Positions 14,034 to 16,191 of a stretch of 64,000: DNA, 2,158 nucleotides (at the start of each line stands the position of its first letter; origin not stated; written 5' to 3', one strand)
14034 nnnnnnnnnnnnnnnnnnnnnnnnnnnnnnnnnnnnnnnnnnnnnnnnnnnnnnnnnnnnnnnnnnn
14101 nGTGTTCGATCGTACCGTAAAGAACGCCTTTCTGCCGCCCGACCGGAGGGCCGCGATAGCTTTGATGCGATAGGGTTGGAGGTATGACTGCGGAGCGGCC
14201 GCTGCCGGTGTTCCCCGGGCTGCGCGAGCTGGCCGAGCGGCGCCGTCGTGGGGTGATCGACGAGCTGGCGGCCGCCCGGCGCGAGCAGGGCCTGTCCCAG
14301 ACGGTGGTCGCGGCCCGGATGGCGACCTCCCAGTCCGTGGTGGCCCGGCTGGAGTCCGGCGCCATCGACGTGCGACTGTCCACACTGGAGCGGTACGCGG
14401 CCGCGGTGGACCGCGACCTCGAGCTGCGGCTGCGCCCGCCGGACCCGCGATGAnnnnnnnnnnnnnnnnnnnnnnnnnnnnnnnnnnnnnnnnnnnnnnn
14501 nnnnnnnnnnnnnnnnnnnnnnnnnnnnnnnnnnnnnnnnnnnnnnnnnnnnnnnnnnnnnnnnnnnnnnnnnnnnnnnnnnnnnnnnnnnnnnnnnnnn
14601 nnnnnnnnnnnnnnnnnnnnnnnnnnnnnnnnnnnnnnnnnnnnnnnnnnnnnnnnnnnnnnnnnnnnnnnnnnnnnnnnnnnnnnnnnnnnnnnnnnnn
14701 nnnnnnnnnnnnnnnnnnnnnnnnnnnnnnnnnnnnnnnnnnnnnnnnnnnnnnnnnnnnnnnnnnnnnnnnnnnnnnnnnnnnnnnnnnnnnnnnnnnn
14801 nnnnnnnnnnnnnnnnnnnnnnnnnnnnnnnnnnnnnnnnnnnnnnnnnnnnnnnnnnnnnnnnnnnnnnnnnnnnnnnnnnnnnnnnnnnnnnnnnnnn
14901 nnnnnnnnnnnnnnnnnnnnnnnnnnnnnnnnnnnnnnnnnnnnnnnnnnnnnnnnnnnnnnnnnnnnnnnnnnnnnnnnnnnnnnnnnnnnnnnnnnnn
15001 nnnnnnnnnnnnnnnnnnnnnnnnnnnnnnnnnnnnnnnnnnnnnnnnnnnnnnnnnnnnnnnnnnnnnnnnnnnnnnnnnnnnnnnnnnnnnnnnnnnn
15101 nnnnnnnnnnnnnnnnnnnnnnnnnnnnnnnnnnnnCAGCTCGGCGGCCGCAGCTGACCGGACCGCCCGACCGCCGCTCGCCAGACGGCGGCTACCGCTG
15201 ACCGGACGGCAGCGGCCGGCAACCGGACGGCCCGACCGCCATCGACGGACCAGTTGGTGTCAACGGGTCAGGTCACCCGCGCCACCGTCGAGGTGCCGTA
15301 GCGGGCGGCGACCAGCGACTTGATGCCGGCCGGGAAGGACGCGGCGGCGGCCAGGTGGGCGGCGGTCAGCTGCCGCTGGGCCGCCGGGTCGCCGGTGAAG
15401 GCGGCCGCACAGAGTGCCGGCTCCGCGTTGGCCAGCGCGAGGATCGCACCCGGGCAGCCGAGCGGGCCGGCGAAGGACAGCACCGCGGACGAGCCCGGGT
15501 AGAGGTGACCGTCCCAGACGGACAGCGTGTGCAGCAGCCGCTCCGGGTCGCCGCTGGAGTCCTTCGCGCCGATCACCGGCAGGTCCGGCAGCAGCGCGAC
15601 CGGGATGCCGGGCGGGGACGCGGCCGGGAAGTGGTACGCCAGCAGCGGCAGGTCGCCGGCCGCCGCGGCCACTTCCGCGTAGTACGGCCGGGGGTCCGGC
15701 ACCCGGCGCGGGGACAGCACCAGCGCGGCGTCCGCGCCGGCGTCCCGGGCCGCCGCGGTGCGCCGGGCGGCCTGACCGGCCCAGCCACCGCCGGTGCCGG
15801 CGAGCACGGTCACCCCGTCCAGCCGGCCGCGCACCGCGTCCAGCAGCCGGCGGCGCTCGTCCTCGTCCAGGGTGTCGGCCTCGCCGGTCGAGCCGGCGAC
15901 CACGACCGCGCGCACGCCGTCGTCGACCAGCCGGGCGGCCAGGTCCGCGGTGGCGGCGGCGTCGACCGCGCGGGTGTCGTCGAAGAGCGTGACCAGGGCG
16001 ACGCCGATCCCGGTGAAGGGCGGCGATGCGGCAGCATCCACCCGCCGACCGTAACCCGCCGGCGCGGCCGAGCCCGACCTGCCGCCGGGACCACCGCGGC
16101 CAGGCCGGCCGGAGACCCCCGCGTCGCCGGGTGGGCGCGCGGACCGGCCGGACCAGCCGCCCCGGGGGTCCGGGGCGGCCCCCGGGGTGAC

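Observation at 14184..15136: XRE HTH gene translationally coupled to a triad-less ClpP-like protein with a proline-rich N-terminus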

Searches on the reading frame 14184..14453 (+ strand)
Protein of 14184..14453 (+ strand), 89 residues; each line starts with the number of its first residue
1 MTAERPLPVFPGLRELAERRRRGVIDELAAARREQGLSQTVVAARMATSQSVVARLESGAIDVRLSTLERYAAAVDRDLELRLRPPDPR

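Call 3: search_protein_families(library=pfam, proteins=[window:14184-14453:+], max_evalue=1)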
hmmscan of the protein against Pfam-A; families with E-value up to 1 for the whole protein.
window:14184-14453:+ (89 aa): 6 families
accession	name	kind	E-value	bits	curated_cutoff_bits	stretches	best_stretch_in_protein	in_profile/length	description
PF01381.28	HTH_3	-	1.1e-08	35.4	23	1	28-80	1-53/55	Helix-turn-helix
PF13560.12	HTH_31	-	4.1e-08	33.9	27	1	27-82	5-61/64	Helix-turn-helix domain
PF13413.12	HTH_25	-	0.0009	19.5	24.6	1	28-62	2-36/62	Helix-turn-helix domain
PF13443.12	HTH_26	-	0.02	15.5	22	1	33-76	7-51/63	Cro/C1-type HTH DNA-binding domain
PF22495.2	HTH_92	-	0.067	13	27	1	30-60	2-32/45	RsaL-like HTH domain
PF09851.14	SHOCT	-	0.11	12.7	27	1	13-27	3-17/28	Short C-terminal domain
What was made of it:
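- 14184..14453 (+): XRE-family HTH gene (89 aa), the DNA-binding subunit. HTH_3 1.1e-8 and HTH_31 4.1e-8 (call 3).
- Checked: XRE protein: Pfam HTH_3 1.1e-8 and HTH_31 4.1e-8, both above their cut-offs (call 3).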

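Call 4: search_protein_families(library=ncbifam, proteins=[window:14184-14453:+], max_evalue=1)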
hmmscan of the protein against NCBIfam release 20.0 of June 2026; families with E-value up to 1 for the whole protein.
window:14184-14453:+ (89 aa): 9 families
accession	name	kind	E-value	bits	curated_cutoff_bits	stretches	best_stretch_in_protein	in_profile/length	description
TIGR03070.1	couple_hipB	subfamily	4.4e-06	26.6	71.65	1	28-71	7-50/58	type II toxin-antitoxin system Y4mF family antitoxin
NF006015.0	PRK08154.1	subfamily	0.0004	19.7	204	1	28-80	35-87/314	anaerobic benzoate catabolism transcriptional regulator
NF041951.1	phage_RstR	subfamily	0.00071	19.8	80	1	26-74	5-53/108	RstR family transcriptional repressor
TIGR00270.2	TIGR00270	equivalog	0.0042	16.9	110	1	30-61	82-113/159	multiprotein bridging factor aMBF1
NF007408.0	PRK09943.1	equivalog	0.017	14.7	211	1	27-71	11-55/185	HTH-type transcriptional regulator PuuR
TIGR02612.1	mob_myst_A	hypoth_equivalog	0.034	14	122.6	1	31-79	33-83/150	mobile mystery protein A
NF006071.0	PRK08215.1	equivalog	0.12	11.9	372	1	12-62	206-251/258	RNA polymerase sporulation sigma factor SigG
TIGR03830.1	CxxCG_CxxCG_HTH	subfamily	0.19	11.5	61.8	1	26-63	68-105/127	type II TA system antitoxin MqsA family protein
NF003057.0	PRK03975.1-5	subfamily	0.19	11.4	168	1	33-62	17-46/134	putative transcriptional regulator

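Call 5: search_protein_families(library=padloc, proteins=[window:14184-14453:+], max_evalue=1)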
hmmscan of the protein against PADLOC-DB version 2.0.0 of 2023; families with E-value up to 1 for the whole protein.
window:14184-14453:+ (89 aa): 6 families
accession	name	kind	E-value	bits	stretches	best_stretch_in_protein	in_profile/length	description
PDLC02926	HTH_VI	-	3.5e-08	31.6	1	28-76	6-54/92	-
PDLC03952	RmrA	-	0.0032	14.4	1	18-77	17-76/395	-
PDLC03949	RmrA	-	0.0062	13.5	1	27-76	6-55/363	-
PDLC04142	capH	-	0.008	15.2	1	26-81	9-64/103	capH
PDLC04760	PDC-M64C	-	0.023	13.1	1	20-78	23-81/93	-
PDLC03664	Control_protein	-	0.041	12.3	1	29-77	19-67/74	control protein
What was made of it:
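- There is a weak PADLOC capH hit for the XRE protein (0.008, call 5).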

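Call 25: find_homologous_proteins(query=window:14184-14450:+)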
Query window:14184-14450:+ (89 aa): 2591 proteins with E <= 0.001 among 2621 candidates; the best 120 are listed.
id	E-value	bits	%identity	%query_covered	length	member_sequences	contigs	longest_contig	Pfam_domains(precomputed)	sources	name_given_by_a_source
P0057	6.5e-46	172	100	100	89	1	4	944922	PF01381.29,PF13560.13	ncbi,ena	-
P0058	9.8e-46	171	99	100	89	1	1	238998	PF01381.29,PF13560.13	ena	-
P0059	1.3e-42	161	94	100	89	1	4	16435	PF01381.29,PF13560.13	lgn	-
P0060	9.7e-39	149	89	98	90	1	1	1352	PF01381.29,PF13560.13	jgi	jgi:predicted transcriptional regulator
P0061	1.9e-38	148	93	94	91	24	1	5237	PF01381.29,PF13560.13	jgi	jgi:transcriptional regulator with XRE-family HTH domain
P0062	2.1e-38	148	92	94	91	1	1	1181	PF01381.29,PF13560.13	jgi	jgi:predicted transcriptional regulator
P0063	2.6e-38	147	88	97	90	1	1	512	PF01381.29,PF13560.13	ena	-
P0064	3.6e-38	147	92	94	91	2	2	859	PF01381.29,PF13560.13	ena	-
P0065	3.3e-37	144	89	94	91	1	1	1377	PF01381.29,PF13560.13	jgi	jgi:transcriptional regulator with XRE-family HTH domain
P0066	5.7e-36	140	85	94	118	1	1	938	PF01381.29,PF13560.13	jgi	jgi:ribosome-binding protein aMBF1 (putative translation factor)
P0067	6.6e-36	140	93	91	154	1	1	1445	PF01381.29,PF13560.13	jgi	jgi:ribosome-binding protein aMBF1 (putative translation factor)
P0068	5.3e-35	137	86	96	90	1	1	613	PF01381.29,PF13560.13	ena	-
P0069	1.1e-34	136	81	97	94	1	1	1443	PF01381.29,PF13560.13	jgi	jgi:transcriptional regulator with XRE-family HTH domain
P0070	1.2e-34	136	83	98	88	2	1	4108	PF01381.29,PF13560.13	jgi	jgi:predicted transcriptional regulator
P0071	1.2e-34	136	86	94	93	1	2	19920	PF01381.29,PF13560.13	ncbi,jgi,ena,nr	ncbi:MAG TPA: helix-turn-helix transcriptional regulator [Mycobacteriales bacterium]|nr:helix-turn-h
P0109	4.7e-26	108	78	92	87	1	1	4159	PF01381.29,PF13560.13,PF13443.13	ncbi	-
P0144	5.9e-25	105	71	92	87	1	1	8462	PF01381.29,PF13560.13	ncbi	-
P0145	5.9e-25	105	78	88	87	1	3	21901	PF01381.29,PF13560.13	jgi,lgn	-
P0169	6.7e-24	102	73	84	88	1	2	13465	PF01381.29,PF13560.13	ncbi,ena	-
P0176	9.5e-24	101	73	89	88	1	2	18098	PF01381.29,PF13560.13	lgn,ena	-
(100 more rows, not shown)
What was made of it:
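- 14184..14453 (+): There were 2591 homologues at E<=1e-3 (call 25).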

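Call 26: find_encoding_contigs(protein=P0145, flank=4000, max_places=3)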
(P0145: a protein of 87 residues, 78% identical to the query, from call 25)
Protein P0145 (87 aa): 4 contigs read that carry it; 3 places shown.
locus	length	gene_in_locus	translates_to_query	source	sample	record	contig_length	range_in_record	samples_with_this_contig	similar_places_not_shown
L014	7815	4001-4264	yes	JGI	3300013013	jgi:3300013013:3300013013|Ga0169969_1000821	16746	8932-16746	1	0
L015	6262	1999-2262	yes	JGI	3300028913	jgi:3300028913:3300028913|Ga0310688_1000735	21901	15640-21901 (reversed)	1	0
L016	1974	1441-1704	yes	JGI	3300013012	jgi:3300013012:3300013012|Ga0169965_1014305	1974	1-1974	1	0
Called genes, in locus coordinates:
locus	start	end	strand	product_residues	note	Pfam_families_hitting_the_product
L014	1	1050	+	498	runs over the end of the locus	PF00171:Aldedh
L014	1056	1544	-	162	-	PF09656:PGPGW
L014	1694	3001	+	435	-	PF00709:Adenylsucc_synt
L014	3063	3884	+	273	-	PF02089:Palm_thioest (weak), PF07819:PGAP1 (faint), PF24096:DUF7379 (weak), PF01674:Lipase_2 (faint)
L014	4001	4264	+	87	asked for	PF13560:HTH_31, PF01381:HTH_3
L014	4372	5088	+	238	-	-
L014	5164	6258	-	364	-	PF03009:GDPD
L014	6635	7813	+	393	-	?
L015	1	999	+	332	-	?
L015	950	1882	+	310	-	PF07819:PGAP1 (faint), PF02089:Palm_thioest (weak), PF01674:Lipase_2 (faint), PF24096:DUF7379 (weak)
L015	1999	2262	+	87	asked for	PF13560:HTH_31, PF01381:HTH_3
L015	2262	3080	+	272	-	-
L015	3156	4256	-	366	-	PF03009:GDPD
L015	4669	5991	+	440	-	PF02844:GARS_N, PF01071:GARS_A, PF02843:GARS_C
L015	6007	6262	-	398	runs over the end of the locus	PF18845:baeRF_family3, PF18855:baeRF_family11, PF18851:baeRF_family8 (weak)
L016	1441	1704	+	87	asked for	PF13560:HTH_31, PF01381:HTH_3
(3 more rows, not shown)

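Call 27: find_encoding_contigs(protein=P0176, flank=4000, max_places=2)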
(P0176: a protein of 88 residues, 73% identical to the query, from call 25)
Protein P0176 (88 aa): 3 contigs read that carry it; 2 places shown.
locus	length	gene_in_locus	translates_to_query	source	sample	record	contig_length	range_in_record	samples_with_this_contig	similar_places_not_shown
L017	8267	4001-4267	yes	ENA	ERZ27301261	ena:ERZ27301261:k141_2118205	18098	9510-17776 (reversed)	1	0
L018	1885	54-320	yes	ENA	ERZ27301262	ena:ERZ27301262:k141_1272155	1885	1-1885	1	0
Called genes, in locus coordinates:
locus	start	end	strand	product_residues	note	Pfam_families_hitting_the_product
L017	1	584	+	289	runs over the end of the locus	PF00296:Bac_luciferase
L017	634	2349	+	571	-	PF04055:Radical_SAM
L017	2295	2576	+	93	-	PF19288:CofH_C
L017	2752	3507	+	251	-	PF00376:MerR, PF13411:MerR_1, PF09278:MerR-DNA-bind (weak), PF07739:TipAS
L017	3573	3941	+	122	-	PF04075:F420H2_quin_red (weak)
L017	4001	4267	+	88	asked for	PF13560:HTH_31 (weak), PF01381:HTH_3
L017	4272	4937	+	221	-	PF00574:CLP_protease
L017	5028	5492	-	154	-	-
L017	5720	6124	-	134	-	PF01894:YjbQ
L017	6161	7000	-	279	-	PF00174:Oxidored_molyb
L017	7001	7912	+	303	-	PF02146:SIR2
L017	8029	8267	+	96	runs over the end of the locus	-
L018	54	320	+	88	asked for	PF13560:HTH_31 (weak), PF01381:HTH_3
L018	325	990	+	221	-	PF00574:CLP_protease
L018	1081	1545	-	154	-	-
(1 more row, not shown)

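Call 28: find_encoding_contigs(protein=P0169, flank=4000, max_places=2)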
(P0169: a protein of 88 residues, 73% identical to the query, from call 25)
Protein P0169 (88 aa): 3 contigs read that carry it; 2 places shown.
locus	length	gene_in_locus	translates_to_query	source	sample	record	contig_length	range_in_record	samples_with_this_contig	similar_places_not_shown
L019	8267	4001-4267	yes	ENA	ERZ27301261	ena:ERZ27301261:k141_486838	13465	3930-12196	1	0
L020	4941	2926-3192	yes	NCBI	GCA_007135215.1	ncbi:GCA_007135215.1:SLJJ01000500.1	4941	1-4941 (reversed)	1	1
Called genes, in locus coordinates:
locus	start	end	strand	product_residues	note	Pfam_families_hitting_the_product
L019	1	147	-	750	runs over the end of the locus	-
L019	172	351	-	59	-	-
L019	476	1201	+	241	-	PF00440:TetR_N, PF02909:TetR_C_1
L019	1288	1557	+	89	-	-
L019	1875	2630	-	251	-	PF00583:Acetyltransf_1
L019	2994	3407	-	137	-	PF07784:DUF1622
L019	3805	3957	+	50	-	-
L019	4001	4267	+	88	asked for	PF13560:HTH_31 (weak), PF01381:HTH_3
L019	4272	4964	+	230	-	PF00574:CLP_protease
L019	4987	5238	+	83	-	-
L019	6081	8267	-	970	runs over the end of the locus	PF03699:UPF0182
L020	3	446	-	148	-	?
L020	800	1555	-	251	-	PF00583:Acetyltransf_1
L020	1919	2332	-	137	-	PF07784:DUF1622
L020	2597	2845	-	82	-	-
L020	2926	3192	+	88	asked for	PF13560:HTH_31 (weak), PF01381:HTH_3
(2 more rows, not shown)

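Call 33: list_cluster_members(proteins=[P0057, P0001, P0177, P0178, P0179, P0182, P0109, P0144])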
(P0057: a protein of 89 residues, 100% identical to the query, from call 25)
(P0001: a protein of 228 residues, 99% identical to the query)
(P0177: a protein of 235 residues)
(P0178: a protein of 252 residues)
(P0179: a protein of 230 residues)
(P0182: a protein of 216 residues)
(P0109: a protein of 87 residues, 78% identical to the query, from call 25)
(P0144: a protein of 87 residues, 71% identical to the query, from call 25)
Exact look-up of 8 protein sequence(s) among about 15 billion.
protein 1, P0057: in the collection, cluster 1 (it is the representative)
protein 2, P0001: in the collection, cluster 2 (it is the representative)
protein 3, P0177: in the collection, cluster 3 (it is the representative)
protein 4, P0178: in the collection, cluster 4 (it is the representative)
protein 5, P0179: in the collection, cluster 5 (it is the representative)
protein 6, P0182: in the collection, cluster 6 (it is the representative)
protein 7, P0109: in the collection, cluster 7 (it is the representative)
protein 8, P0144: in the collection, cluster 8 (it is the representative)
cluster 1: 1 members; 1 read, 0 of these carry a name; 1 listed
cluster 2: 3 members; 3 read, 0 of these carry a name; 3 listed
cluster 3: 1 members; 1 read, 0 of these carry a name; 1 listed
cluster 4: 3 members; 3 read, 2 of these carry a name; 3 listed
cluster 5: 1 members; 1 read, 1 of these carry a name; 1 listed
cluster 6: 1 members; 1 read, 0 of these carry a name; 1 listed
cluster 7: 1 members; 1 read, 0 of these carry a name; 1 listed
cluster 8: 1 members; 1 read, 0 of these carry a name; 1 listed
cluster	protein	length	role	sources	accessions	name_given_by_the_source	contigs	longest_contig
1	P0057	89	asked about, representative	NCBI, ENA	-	-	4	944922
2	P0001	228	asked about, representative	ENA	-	-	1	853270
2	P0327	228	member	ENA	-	-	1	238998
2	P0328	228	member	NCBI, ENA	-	-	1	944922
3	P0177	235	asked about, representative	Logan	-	-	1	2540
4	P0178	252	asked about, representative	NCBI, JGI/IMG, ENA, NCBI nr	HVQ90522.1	MAG TPA: ATP-dependent Clp protease proteolytic subunit [Mycobacteriales bacterium] | ATP-dependent Clp protease proteolytic subunit [Mycobacteriales bacterium]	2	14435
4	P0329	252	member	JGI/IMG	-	ATP-dependent Clp protease protease subunit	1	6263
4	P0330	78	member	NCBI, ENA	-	-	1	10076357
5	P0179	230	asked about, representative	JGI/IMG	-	ATP-dependent Clp protease, protease subunit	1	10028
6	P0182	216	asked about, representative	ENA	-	-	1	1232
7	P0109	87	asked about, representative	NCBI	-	-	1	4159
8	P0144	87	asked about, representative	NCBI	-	-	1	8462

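Call 41: find_related_loci(query=A3, collection=metagenome_contigs, flank=3000)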
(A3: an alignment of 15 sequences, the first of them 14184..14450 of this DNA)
Query A3 (89 aa) in metagenome_contigs; peptide patterns used: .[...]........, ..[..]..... (x = any residue, [..] = any of these).
600 stretches matched a pattern (row limit reached: there are more); 548 encode a relative of the query (tblastn E <= 1e-3); the best 80 are kept; 80 distinct loci.
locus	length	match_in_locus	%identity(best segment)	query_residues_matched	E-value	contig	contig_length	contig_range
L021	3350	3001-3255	83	4-89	6e-40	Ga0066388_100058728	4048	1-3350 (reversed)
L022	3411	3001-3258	80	1-87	5e-39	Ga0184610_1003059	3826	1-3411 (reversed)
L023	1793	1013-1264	78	3-87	6e-38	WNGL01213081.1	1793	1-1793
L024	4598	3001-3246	75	7-89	2e-32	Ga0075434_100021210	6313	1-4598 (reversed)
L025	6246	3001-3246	75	7-89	2e-32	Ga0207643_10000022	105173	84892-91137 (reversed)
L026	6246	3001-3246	75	7-89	2e-32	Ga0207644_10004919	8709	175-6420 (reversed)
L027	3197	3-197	86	25-89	4e-30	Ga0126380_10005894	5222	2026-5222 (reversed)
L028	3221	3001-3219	78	7-80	5e-30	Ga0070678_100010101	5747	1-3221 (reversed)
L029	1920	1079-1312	72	7-87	9e-29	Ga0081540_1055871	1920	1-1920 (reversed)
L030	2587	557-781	68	8-83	3e-28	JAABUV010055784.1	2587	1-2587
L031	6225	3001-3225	68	8-83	3e-28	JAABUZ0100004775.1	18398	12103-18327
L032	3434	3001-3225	68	8-83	3e-28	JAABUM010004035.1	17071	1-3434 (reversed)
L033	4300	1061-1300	77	7-87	1e-28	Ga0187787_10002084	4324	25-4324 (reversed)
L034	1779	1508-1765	62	1-87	4e-28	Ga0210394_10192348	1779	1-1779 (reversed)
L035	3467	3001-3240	77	7-87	5e-28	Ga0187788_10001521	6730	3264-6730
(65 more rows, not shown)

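Call 48: search_solved_structures(query=A3, max_evalue=1, show_alignments=2)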
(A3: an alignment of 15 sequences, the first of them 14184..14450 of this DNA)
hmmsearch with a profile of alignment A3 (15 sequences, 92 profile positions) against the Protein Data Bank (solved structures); distinct sequences matched with E-value up to 1: 31.
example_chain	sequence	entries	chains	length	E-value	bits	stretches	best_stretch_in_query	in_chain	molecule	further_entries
6af3_B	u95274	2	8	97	7.9e-09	38.6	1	19-80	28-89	HigA antitoxin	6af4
6lty_A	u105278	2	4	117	9.1e-08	35.2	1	20-80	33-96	Putative antitoxin HigA3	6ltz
7ewc_A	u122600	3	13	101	1.9e-06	31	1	14-84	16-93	Putative antitoxin HigA2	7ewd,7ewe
3f6w_A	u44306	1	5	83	2.5e-05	27.4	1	18-59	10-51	XRE-family like protein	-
2ef8_A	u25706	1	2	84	0.00011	25.3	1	18-68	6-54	Putative transcription factor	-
2mez_A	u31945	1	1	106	0.00092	22.4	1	28-71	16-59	Multiprotein Bridging Factor (MBP-like)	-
8ezt_A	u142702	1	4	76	0.0019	21.4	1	25-78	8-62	HipB(Lp)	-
3eus_A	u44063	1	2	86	0.0024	21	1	24-60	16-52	DNA-binding protein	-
9xz9_A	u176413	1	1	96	0.0025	21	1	28-77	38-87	Quorum sensing controller protein QseC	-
8tac_A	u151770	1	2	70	0.0045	20.2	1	16-58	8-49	DBP48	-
8bny_A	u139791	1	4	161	0.012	18.8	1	26-59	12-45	Immunity repressor protein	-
1per_L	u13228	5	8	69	0.014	18.6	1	30-83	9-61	PROTEIN (434 REPRESSOR) | 434 REPRESSOR | REPRESSOR PROTEIN CI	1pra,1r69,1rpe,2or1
1r63_A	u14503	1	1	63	0.02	18.1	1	30-80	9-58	REPRESSOR PROTEIN FROM BACTERIOPHAGE 434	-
2h09_A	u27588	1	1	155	0.022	18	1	10-55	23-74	Transcriptional regulator mntR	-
1lmb_3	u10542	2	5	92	0.025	17.8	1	21-73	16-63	PROTEIN (LAMBDA REPRESSOR) | LAMBDA REPRESSOR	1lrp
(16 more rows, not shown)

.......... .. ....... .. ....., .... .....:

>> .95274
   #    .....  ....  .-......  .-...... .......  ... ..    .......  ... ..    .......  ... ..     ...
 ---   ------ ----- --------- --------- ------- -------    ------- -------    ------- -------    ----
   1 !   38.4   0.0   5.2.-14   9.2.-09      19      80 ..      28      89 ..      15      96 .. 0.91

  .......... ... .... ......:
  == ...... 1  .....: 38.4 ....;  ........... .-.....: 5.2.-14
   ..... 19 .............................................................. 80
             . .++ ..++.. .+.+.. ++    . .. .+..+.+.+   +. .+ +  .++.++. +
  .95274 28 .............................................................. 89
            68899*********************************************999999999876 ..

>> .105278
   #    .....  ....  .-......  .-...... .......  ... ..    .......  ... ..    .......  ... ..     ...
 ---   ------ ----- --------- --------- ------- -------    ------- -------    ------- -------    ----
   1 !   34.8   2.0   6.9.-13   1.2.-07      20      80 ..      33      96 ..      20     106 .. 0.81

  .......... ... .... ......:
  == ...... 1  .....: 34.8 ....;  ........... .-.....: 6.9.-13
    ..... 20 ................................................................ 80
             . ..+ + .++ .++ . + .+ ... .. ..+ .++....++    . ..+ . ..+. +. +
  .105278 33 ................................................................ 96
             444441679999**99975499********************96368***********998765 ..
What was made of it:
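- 14184..14453 (+): The closest solved relatives are HigA antitoxins: 6af3 at 7.9e-9, M. tuberculosis HigA3 and HigA2 (call 48).
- The XRE's closest solved relatives are HigA antitoxins (call 48), and there is a weak TIGR03070 Y4mF-antitoxin hit (call 4).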

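Call 51: find_related_loci(query=A3, collection=viral_contigs, flank=3000)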
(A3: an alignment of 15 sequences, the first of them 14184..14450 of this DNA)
Query A3 (89 aa) in viral_contigs; peptide patterns used: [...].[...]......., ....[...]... (x = any residue, [..] = any of these).
28 stretches matched a pattern; 1 encode a relative of the query (tblastn E <= 1e-3); 1 distinct loci.
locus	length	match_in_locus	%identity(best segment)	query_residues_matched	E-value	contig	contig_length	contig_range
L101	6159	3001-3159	47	28-80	4e-12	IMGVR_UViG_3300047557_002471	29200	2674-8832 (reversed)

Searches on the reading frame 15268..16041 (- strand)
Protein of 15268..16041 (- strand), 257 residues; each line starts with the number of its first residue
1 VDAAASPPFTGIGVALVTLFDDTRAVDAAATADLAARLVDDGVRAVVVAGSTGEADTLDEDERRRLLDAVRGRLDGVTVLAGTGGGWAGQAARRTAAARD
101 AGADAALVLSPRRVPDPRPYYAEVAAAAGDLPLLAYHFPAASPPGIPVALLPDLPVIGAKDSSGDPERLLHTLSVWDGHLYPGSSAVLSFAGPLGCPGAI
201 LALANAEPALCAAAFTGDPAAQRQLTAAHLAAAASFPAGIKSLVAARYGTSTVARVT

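Call 53: search_protein_families(library=pfam, proteins=[window:15268-16041:-], max_evalue=0.001)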
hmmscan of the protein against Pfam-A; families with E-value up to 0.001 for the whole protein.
window:15268-16041:- (257 aa): 1 family
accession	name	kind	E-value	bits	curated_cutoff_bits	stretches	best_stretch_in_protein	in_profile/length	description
PF00701.28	DHDPS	-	9.5e-24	84.1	22.1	1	9-213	2-216/289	Dihydrodipicolinate synthetase family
